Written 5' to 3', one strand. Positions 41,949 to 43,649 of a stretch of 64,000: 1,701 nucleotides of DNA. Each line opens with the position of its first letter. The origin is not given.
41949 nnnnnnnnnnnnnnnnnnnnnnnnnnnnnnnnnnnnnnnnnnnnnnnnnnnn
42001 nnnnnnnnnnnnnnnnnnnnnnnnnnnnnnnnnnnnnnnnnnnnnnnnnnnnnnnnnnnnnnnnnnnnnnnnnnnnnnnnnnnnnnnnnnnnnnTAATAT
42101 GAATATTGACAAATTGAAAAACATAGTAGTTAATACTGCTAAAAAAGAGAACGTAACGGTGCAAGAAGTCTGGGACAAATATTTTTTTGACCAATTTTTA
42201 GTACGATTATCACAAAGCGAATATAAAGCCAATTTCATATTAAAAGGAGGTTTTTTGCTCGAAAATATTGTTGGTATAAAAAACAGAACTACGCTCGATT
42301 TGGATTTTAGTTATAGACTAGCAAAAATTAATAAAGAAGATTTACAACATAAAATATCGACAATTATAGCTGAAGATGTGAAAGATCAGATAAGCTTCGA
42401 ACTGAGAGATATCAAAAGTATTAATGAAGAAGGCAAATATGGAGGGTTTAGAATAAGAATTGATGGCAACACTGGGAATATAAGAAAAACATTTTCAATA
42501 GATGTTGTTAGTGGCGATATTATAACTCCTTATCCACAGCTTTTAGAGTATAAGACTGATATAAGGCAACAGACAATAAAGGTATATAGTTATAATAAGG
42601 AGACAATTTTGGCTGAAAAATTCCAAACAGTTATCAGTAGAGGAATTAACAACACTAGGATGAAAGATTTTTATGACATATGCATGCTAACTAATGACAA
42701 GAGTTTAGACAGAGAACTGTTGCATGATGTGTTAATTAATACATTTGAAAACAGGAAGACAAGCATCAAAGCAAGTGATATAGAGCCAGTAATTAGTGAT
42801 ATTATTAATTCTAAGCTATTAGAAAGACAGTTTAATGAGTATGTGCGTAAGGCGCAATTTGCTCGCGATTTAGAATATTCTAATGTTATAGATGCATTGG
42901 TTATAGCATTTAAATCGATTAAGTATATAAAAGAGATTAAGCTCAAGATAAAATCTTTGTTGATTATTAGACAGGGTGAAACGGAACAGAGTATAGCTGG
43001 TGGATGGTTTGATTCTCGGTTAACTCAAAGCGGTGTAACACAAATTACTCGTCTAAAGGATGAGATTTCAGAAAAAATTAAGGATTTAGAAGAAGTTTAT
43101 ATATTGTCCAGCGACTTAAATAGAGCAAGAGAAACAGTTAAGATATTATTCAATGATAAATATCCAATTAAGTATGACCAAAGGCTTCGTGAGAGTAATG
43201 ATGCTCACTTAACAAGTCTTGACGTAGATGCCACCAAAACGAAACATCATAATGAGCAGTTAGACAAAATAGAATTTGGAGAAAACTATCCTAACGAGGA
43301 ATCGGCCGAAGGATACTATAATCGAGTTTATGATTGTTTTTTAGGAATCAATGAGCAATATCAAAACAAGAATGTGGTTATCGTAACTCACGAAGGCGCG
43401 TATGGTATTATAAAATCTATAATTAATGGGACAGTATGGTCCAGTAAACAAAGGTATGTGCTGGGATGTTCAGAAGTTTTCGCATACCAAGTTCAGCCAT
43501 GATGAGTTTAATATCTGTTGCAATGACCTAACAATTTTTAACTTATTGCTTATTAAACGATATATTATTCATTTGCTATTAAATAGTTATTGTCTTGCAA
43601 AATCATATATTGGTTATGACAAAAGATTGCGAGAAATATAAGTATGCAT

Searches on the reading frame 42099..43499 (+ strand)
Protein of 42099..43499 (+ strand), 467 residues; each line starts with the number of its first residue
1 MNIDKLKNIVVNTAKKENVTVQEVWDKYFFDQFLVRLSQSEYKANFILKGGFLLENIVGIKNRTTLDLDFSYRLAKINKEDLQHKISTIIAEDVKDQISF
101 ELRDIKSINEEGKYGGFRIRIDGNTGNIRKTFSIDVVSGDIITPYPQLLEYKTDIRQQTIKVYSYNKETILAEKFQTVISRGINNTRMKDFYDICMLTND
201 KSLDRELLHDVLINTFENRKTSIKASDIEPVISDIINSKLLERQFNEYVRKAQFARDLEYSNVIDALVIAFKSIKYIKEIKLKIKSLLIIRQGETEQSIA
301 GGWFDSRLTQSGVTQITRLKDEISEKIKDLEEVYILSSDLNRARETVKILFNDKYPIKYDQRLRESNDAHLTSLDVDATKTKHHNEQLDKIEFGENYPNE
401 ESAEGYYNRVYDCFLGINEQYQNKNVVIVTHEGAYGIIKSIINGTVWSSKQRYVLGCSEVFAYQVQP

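Call 6: search_protein_families(library=pfam, proteins=[window:42099-43499:+], max_evalue=1)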
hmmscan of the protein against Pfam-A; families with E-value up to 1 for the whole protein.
window:42099-43499:+ (467 aa): 3 families
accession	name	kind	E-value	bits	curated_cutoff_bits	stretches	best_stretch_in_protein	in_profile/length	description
PF08843.17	AbiEii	-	3.8e-37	128.9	22.5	1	32-254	1-225/238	Nucleotidyl transferase AbiEii toxin, Type IV TA system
PF00300.27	His_Phos_1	-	2e-21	77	21.7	1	287-444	1-160/194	Histidine phosphatase superfamily (branch 1)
PF17219.8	YAF2_RYBP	-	0.044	13.7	22.4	1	4-24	2-22/33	Yaf2/RYBP C-terminal binding motif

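Call 7: search_protein_families(library=padloc, proteins=[window:42099-43499:+], max_evalue=1)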
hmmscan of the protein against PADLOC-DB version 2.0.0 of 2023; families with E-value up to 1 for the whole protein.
window:42099-43499:+ (467 aa): 21 families
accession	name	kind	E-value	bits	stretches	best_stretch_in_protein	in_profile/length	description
PDLC02288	AbiEii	-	2.1e-83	277.6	1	2-276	9-275/294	AbiEii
PDLC02312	AbiEii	-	5e-42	142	1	10-256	16-262/299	AbiEii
PDLC02291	AbiEii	-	2.7e-35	120.2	1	6-224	19-226/310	AbiEii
PDLC02319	AbiEii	-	8.7e-31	105.5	1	34-254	6-218/241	AbiEii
PDLC02326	AbiEii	-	8.3e-29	98.3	1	5-127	6-124/133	AbiEii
PDLC02320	AbiEii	-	5e-26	89.4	1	135-274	1-142/147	AbiEii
PDLC02304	AbiEii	-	1.1e-17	62.8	1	10-227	7-217/260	AbiEii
PDLC02314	AbiEii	-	3.4e-17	60.7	1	12-222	19-227/290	AbiEii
PDLC02310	AbiEii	-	4.6e-14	50.5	1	12-253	8-243/265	AbiEii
PDLC02329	AbiEii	-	4.7e-11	40.5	1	13-220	23-231/294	AbiEii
PDLC02306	AbiEii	-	1.6e-10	39.1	1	39-228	34-238/280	AbiEii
PDLC02311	AbiEii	-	5.3e-10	37.5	1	14-268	11-254/283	AbiEii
PDLC02300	AbiEii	-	4.6e-09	34.1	1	30-224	25-217/259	AbiEii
PDLC02308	AbiEii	-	1.6e-07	29.3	2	130-272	124-261/279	AbiEii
PDLC02305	AbiEii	-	3.2e-07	27.9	1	40-241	39-234/306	AbiEii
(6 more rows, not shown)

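Call 8: search_protein_families(library=ncbifam, proteins=[window:42099-43499:+], max_evalue=1)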
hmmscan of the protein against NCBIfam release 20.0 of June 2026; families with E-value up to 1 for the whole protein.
window:42099-43499:+ (467 aa): 12 families
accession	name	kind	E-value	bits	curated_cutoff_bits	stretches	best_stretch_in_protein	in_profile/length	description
TIGR03162.1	ribazole_cobC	equivalog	1.9e-15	56.8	162.9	1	288-444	2-157/176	alpha-ribazole phosphatase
NF002901.0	PRK03482.1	equivalog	4.1e-10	39.7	261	1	288-454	5-173/215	2,3-diphosphoglycerate-dependent phosphoglycerate mutase GpmB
NF045917.1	PhserinePhPspA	equivalog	1.3e-08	34.8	350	1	287-433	4-152/211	phosphoserine phosphatase PspA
NF038349.1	dPGM_arch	equivalog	1.4e-07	31.6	225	1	306-442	24-145/194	2,3-diphosphoglycerate-dependent phosphoglycerate mutase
NF005567.0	PRK07238.1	equivalog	1.4e-07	31.2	326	1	285-433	178-328/378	bifunctional RNase H/acid phosphatase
NF011580.0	PRK15004.1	equivalog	1.6e-07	31.6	250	1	287-438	3-156/203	adenosylcobalamin/alpha-ribazole phosphatase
TIGR01258.1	pgm_1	subfamily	8.7e-05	22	81.7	1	286-389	2-110/245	2,3-bisphosphoglycerate-dependent phosphoglycerate mutase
TIGR03848.1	MSMEG_4193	subfamily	0.00024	20.6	203.85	1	287-442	2-160/204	MSMEG_4193 family putative phosphomutase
NF009993.0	PRK13462.1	equivalog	0.0052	16.5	226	1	283-350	4-72/203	acid phosphatase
NF010718.0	PRK14120.1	equivalog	0.011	15.1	366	1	285-389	5-114/249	phosphoglyceromutase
NF005937.0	PRK07983.1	equivalog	0.035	13.3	202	1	125-192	13-77/220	exodeoxyribonuclease X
TIGR00249.1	sixA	equivalog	0.057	13.3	74.5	1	287-353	3-66/154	phosphohistidine phosphatase SixA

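Call 9: find_homologous_proteins(query=window:42099-43499:+, max_evalue=0.00001)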
Query window:42099-43499:+ (467 aa): 262 proteins with E <= 0.00001 among 8000 candidates; the best 120 are listed.
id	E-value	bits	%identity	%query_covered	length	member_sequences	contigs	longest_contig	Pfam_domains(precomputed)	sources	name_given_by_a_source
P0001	0.0e+0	1016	100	100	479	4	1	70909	PF08843.18,PF00300.28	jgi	-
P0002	1.5e-148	513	52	96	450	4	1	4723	PF08843.18,PF00300.28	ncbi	-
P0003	4.4e-146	505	51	99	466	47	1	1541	PF08843.18,PF00300.28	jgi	jgi:broad specificity phosphatase PhoE/predicted nucleotidyltransferase component of viral defense s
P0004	2.1e-141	490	50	99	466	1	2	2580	PF08843.18,PF00300.28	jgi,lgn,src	-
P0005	1.0e-140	488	51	98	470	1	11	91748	PF08843.18,PF00300.28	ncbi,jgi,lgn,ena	-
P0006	3.4e-140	486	49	99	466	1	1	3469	PF08843.18,PF00300.28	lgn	-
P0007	2.1e-139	483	50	99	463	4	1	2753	PF08843.18,PF00300.28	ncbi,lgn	ncbi:MAG: nucleotidyl transferase AbiEii/AbiGii toxin family protein [Candidatus Altimarinota bacter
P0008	3.4e-139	483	50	98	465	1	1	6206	PF08843.18,PF00300.28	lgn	-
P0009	4.9e-138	479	49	99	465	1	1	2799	PF08843.18,PF00300.28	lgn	-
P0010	1.2e-135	471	50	99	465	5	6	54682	PF08843.18,PF00300.28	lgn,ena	-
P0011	1.4e-135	471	49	98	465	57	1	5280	PF08843.18,PF00300.28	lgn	-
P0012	8.4e-134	465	49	99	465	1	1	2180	PF08843.18,PF00300.28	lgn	-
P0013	1.1e-133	465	48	99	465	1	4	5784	PF08843.18,PF00300.28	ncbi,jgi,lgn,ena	-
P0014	1.2e-133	464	49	99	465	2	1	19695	PF08843.18,PF00300.28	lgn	-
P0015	1.5e-133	464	48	99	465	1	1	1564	PF08843.18,PF00300.28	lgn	-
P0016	1.8e-133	464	47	99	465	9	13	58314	PF08843.18,PF00300.28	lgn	-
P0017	9.6e-133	461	49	99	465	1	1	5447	PF08843.18,PF00300.28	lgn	-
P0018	1.0e-132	461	48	99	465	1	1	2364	PF08843.18,PF00300.28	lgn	-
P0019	2.8e-132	460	49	99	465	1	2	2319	PF08843.18,PF00300.28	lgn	-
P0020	1.9e-131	457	48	99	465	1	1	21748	PF08843.18,PF00300.28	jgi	jgi:broad specificity phosphatase PhoE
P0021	7.8e-117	409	45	98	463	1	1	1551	PF08843.18,PF00300.28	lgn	-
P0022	8.5e-114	399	45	99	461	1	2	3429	PF08843.18,PF00300.28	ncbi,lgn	-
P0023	6.1e-107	376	41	100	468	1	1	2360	PF08843.18,PF00300.28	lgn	-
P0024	5.1e-106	373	41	97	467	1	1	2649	PF08843.18,PF00300.28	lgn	-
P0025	6.9e-103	363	40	97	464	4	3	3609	PF08843.18,PF00300.28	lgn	-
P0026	2.4e-102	361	54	70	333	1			PF08843.18,PF00300.28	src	-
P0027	2.8e-102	361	40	99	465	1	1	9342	PF08843.18,PF00300.28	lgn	-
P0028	9.2e-102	359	40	99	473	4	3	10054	PF08843.18,PF00300.28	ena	-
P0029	1.2e-100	356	39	99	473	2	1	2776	PF08843.18,PF00300.28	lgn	-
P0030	2.4e-100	355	39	99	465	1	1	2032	PF08843.18,PF00300.28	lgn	-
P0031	1.1e-94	336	40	97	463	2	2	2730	PF08843.18,PF00300.28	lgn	-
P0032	7.8e-87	310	56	57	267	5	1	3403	PF08843.18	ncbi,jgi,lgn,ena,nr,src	ncbi:MAG: nucleotidyl transferase AbiEii/AbiGii toxin family protein [Acholeplasmataceae bacterium]|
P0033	4.2e-86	308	41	99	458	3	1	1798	PF08843.18,PF00300.28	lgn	-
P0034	1.6e-85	306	38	96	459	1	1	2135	PF08843.18,PF00300.28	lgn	-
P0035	6.0e-85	304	37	96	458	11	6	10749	PF08843.18,PF00300.28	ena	-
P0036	2.2e-80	289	35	96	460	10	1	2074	PF08843.18,PF00300.28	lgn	-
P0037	6.3e-80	287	38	96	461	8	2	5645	PF08843.18,PF00300.28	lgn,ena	-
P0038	1.5e-77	280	35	96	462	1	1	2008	PF08843.18,PF00300.28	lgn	-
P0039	8.6e-75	270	52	59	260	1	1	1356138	PF08843.18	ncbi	ncbi:MAG: nucleotidyl transferase AbiEii/AbiGii toxin family protein [Candidatus Izemoplasmatales ba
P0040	2.8e-73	265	48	59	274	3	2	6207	PF08843.18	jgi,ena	-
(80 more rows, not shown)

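Call 10: search_solved_structures(query=window:42099-43499:+, max_evalue=0.01, show_alignments=4)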
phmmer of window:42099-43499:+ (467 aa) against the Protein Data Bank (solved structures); distinct sequences matched with E-value up to 0.01: 5.
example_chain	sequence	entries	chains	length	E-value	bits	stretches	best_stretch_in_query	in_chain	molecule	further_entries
9hlo_B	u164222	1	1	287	1.2e-45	159.5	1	2-269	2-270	Abortive infection protein AbiGII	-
1ebb_A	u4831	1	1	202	0.00048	22.4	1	286-432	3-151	PHOSPHATASE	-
1h2e_A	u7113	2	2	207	0.00051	22.3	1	286-432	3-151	PHOSPHATASE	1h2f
3hjg_A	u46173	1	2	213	0.00072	21.8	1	317-453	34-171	Putative alpha-ribazole-5'-phosphate phosphatase CobC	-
6nru_A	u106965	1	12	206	0.0017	20.6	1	287-444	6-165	CobC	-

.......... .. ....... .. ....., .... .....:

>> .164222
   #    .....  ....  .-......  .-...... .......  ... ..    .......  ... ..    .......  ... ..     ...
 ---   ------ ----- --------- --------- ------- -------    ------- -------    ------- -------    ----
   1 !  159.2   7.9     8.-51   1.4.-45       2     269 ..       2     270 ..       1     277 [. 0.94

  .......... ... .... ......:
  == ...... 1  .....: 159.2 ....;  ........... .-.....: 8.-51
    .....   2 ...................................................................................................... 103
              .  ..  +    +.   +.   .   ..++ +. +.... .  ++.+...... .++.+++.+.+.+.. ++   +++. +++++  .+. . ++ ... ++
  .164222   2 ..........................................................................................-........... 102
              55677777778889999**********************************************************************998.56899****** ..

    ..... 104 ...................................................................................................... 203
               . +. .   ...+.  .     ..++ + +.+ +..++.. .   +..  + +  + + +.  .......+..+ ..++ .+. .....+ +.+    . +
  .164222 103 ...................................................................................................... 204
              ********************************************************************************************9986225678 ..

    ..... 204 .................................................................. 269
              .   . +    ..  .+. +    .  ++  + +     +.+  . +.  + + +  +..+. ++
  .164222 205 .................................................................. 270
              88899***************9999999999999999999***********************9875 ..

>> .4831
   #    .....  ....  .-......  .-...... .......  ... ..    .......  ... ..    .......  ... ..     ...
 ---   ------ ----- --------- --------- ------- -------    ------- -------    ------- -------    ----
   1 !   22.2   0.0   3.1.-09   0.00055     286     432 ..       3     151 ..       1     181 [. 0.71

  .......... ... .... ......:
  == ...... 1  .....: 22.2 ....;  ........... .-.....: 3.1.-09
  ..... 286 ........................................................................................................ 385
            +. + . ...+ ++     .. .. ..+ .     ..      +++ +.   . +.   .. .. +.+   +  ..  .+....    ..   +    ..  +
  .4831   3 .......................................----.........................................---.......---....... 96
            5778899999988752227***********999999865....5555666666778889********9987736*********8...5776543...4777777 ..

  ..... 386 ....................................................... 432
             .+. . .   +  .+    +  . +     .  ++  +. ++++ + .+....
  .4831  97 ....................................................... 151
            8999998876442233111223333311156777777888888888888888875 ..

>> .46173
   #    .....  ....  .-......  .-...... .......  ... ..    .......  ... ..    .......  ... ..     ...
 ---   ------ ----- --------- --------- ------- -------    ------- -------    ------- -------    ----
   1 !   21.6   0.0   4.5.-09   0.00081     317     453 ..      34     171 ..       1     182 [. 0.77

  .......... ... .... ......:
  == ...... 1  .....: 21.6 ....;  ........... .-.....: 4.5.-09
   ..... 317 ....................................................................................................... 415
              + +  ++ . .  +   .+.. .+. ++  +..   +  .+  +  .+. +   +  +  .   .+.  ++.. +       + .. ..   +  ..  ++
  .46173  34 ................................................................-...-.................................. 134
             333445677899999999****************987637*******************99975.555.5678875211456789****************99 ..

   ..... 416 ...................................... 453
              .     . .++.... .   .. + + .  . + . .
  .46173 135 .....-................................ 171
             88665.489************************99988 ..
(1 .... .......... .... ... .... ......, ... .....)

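Call 16: find_encoding_contigs(protein=P0005, flank=6000, max_places=4)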
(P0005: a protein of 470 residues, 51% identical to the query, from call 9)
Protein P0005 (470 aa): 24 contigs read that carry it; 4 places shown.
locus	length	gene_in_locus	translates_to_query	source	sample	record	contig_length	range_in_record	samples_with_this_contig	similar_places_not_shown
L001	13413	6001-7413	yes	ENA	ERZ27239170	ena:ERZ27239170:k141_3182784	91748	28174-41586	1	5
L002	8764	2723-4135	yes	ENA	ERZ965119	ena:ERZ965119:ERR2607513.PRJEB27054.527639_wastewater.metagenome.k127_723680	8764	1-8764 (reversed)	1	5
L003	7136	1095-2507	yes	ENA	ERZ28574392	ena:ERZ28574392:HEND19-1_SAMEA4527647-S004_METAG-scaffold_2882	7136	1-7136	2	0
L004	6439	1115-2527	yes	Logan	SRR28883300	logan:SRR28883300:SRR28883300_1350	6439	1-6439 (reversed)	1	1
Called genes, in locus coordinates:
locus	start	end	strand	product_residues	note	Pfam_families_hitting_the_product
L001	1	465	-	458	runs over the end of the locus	PF01554:MatE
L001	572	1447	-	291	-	PF04018:VCA0040-like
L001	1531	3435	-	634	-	PF02518:HATPase_c (weak), PF13589:HATPase_c_3, PF00183:HSP90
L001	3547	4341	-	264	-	PF00106:adh_short, PF08659:KR, PF13561:adh_short_C2, PF08643:DUF1776 (faint)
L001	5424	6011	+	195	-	-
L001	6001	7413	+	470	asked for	PF08843:AbiEii, PF00300:His_Phos_1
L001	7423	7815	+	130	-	PF14101:DUF4275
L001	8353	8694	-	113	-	-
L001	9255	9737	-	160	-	PF13563:2_5_RNA_ligase2 (weak), PF02834:LigT_PEase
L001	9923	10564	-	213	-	PF01813:ATP-synt_D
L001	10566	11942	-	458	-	PF02874:ATP-synt_ab_N, PF00006:ATP-synt_ab, PF22919:ATP-synt_VA_C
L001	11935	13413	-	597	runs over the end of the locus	PF02874:ATP-synt_ab_N, PF16886:ATP-synt_ab_Xtn, PF00006:ATP-synt_ab, PF22919:ATP-synt_VA_C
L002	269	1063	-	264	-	PF00106:adh_short, PF08659:KR, PF13561:adh_short_C2, PF08643:DUF1776 (faint)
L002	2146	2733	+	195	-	-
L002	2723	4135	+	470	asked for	PF08843:AbiEii, PF00300:His_Phos_1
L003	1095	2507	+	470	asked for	PF08843:AbiEii, PF00300:His_Phos_1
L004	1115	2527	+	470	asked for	PF08843:AbiEii, PF00300:His_Phos_1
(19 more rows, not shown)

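Call 18: find_encoding_contigs(protein=P0016, flank=6000, max_places=3)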
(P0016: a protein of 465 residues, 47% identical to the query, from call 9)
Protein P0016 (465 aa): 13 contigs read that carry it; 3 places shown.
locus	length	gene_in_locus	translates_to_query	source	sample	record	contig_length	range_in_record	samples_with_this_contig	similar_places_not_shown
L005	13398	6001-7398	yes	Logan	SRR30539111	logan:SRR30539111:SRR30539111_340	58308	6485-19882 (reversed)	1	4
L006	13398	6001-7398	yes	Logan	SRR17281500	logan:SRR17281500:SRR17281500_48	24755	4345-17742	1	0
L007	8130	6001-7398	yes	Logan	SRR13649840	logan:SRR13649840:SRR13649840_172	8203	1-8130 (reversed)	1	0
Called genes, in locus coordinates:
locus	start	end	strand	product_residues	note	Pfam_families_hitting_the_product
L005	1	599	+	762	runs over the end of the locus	PF03477:ATP-cone, PF13597:NRDD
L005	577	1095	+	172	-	PF13353:Fer4_12, PF04055:Radical_SAM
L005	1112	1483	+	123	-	PF07972:Flavodoxin_NdrI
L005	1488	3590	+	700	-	PF08343:RNR_N, PF00317:Ribonuc_red_lgN, PF02867:Ribonuc_red_lgC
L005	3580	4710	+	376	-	PF00268:Ribonuc_red_sm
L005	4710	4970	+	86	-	-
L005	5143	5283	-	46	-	-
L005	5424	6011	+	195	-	PF13338:AbiEi_4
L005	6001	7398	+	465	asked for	PF08843:AbiEii, PF00300:His_Phos_1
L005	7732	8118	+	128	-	PF08818:DUF1801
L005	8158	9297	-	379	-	PF02030:Lipoprotein_8 (weak), PF01547:SBP_bac_1, PF13531:SBP_bac_11 (weak), PF13416:SBP_bac_8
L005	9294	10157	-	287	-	PF00528:BPD_transp_1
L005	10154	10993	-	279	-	PF00528:BPD_transp_1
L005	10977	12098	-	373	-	PF00005:ABC_tran, PF02463:SMC_N (faint), PF13304:AAA_21 (faint), PF08402:TOBE_2 (weak)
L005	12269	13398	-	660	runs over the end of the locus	PF20578:aBig_2, PF00704:Glyco_hydro_18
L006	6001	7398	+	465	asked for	PF08843:AbiEii, PF00300:His_Phos_1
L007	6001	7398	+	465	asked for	PF08843:AbiEii, PF00300:His_Phos_1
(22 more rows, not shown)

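Call 19: find_encoding_contigs(protein=P0035, flank=6000, max_places=3)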
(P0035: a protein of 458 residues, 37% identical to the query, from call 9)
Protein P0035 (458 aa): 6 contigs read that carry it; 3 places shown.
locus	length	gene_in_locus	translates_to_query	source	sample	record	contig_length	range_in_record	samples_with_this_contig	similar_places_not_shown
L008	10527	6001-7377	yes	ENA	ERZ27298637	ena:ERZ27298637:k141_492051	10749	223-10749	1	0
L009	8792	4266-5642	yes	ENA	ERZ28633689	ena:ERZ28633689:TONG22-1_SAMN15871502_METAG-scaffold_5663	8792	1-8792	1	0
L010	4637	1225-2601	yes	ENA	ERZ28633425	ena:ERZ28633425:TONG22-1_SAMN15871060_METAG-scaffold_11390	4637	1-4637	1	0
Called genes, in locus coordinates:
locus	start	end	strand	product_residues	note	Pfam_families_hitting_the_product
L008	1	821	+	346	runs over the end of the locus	?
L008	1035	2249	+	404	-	PF07155:ECF-ribofla_trS, PF12822:ECF_trnsprt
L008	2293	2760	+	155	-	PF23446:LysM1_NFP_LYK (weak), PF01476:LysM, PF23473:LysM3_LYK4_5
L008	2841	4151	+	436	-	PF01134:GIDA, PF07992:Pyr_redox_2 (faint), PF13450:NAD_binding_8 (weak)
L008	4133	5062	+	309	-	PF02899:Phage_int_SAM_1, PF00589:Phage_integrase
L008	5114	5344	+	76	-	PF14573:PP-binding_2 (weak), PF00550:PP-binding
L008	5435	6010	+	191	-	-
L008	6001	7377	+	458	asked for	PF08843:AbiEii, PF00300:His_Phos_1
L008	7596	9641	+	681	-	PF09334:tRNA-synt_1g (weak), PF13603:tRNA-synt_1_2 (weak)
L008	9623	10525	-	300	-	?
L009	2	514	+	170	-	?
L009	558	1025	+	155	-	PF23446:LysM1_NFP_LYK (weak), PF01476:LysM, PF23473:LysM3_LYK4_5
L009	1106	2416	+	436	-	PF01134:GIDA, PF07992:Pyr_redox_2 (faint), PF13450:NAD_binding_8 (weak)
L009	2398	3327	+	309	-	PF02899:Phage_int_SAM_1, PF00589:Phage_integrase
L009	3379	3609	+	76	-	PF14573:PP-binding_2 (weak), PF00550:PP-binding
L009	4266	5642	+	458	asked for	PF08843:AbiEii, PF00300:His_Phos_1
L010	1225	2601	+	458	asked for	PF08843:AbiEii, PF00300:His_Phos_1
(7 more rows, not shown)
